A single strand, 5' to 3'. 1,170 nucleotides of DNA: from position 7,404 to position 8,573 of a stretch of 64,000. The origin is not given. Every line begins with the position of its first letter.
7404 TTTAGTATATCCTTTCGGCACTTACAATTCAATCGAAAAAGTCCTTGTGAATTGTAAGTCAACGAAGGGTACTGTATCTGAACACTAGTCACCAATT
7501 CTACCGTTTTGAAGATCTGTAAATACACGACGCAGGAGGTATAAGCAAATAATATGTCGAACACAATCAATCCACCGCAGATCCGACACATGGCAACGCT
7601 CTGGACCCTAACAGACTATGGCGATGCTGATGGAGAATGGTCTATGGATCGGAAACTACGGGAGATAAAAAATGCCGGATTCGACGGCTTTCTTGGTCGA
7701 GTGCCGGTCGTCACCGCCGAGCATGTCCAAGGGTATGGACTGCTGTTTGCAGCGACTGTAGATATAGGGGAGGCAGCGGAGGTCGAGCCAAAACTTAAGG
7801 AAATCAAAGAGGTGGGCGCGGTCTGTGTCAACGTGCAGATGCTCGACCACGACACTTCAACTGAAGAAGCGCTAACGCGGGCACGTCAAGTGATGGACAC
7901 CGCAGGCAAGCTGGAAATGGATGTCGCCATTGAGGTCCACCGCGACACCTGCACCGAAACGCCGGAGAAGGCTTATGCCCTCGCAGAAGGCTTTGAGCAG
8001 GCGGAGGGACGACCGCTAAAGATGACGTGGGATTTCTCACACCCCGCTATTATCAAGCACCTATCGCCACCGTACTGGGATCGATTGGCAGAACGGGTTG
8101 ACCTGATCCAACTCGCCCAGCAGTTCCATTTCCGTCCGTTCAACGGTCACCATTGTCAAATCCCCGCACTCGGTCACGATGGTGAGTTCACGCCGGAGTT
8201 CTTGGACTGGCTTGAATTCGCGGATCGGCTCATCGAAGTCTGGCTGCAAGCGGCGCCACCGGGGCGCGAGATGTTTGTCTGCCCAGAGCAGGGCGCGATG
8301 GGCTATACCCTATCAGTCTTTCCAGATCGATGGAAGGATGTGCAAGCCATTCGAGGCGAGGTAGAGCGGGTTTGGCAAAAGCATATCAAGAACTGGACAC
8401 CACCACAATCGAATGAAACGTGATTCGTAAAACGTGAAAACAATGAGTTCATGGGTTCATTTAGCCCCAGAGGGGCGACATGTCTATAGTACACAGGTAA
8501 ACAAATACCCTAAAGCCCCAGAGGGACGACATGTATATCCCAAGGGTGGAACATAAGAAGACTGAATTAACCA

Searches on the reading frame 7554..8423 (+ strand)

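Call 22: search_protein_families(library=pfam, proteins=[window:7554-8423:+], max_evalue=0.001)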
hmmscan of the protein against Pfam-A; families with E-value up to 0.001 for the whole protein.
window:7554-8423:+ (289 aa): 0 families

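Call 54: search_protein_families(library=pfam, proteins=[window:7554-8423:+], max_evalue=0.01)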
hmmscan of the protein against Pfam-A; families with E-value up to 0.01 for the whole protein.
window:7554-8423:+ (289 aa): 1 family
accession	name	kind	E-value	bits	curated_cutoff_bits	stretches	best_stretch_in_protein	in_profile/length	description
PF01261.30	AP_endonuc_2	-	0.0078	16.4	31.1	0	84-191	77-189/249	Xylose isomerase-like TIM barrel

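Call 74: search_protein_families(library=ncbifam, proteins=[window:7554-8423:+], max_evalue=0.01)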
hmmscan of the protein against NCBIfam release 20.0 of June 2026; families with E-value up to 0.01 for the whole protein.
window:7554-8423:+ (289 aa): 0 families
